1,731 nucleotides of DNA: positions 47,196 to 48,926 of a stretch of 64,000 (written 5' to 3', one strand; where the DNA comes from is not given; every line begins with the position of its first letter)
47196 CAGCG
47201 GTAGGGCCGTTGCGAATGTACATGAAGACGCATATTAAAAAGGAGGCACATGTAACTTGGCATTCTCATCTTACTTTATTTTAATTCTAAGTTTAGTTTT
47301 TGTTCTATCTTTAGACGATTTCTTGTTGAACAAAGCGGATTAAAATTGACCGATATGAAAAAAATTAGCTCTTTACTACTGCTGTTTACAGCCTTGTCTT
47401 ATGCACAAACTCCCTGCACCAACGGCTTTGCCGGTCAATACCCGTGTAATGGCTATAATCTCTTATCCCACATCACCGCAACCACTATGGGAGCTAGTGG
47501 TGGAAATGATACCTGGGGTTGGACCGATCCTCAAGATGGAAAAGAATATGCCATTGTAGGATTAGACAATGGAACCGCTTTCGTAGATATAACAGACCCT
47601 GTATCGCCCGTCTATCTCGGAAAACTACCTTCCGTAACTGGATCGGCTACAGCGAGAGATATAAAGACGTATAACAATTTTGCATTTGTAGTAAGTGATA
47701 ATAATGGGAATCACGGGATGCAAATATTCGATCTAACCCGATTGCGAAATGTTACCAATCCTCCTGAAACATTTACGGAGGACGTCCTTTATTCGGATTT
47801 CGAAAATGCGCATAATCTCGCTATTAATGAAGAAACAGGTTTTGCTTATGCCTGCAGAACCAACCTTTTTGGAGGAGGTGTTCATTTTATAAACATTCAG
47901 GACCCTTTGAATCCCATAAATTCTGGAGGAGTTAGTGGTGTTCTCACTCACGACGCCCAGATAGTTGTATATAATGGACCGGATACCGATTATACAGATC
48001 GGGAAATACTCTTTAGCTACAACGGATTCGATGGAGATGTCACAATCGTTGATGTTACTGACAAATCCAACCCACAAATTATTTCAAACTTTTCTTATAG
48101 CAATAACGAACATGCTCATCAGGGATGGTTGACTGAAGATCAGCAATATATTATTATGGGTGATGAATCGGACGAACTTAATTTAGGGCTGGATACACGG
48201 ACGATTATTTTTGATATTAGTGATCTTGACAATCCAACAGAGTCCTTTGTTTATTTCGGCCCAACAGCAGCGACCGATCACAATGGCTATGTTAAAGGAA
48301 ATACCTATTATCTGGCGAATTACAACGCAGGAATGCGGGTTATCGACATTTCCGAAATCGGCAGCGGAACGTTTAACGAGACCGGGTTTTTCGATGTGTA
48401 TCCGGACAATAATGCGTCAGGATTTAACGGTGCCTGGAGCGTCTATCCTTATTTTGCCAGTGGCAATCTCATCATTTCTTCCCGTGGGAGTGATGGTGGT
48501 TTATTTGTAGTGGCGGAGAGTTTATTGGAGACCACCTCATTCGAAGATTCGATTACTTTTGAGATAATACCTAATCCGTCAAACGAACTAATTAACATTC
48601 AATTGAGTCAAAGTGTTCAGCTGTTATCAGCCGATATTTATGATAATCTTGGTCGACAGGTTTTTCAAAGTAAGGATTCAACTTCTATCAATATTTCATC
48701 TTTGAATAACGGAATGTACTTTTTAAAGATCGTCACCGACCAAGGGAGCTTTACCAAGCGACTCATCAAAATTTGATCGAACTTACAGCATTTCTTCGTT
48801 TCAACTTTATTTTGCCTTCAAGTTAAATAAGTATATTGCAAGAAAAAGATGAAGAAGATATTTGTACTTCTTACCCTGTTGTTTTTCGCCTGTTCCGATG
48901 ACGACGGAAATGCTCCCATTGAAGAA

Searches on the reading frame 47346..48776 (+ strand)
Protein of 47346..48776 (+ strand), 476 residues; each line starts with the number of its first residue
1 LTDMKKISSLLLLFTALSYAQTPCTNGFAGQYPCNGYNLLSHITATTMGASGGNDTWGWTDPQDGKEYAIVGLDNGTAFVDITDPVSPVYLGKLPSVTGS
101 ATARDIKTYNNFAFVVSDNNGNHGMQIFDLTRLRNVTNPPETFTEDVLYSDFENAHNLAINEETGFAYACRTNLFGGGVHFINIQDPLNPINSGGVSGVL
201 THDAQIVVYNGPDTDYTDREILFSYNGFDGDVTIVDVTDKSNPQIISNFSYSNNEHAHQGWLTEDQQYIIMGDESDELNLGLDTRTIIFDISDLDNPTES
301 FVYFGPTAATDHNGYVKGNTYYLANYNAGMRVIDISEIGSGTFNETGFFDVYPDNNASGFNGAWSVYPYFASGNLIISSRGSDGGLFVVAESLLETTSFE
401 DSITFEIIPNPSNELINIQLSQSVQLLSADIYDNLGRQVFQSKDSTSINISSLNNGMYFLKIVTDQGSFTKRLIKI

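Call 6: search_protein_families(library=ncbifam, proteins=[window:47346-48776:+])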
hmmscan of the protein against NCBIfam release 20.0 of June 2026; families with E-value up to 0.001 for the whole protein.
window:47346-48776:+ (476 aa): 4 families
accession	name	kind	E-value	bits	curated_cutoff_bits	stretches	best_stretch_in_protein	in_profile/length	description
TIGR04312.1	choice_anch_B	subfamily_domain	4e-149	496.8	100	1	23-390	1-363/364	choice-of-anchor B family protein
TIGR04183.1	Por_Secre_tail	domain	1.3e-14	53.9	23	1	407-475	1-71/72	T9SS type A sorting domain-containing protein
NF038113.1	T9SSA_dep_M36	equivalog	8.1e-10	37.5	885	1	393-474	782-867/869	T9SS-dependent M36 family metallopeptidase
NF050177.1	TapA_OM_Porphy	equivalog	3.3e-06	26.1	500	1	404-474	470-542/544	TapA/TapC family T9SS-dependent outer membrane protein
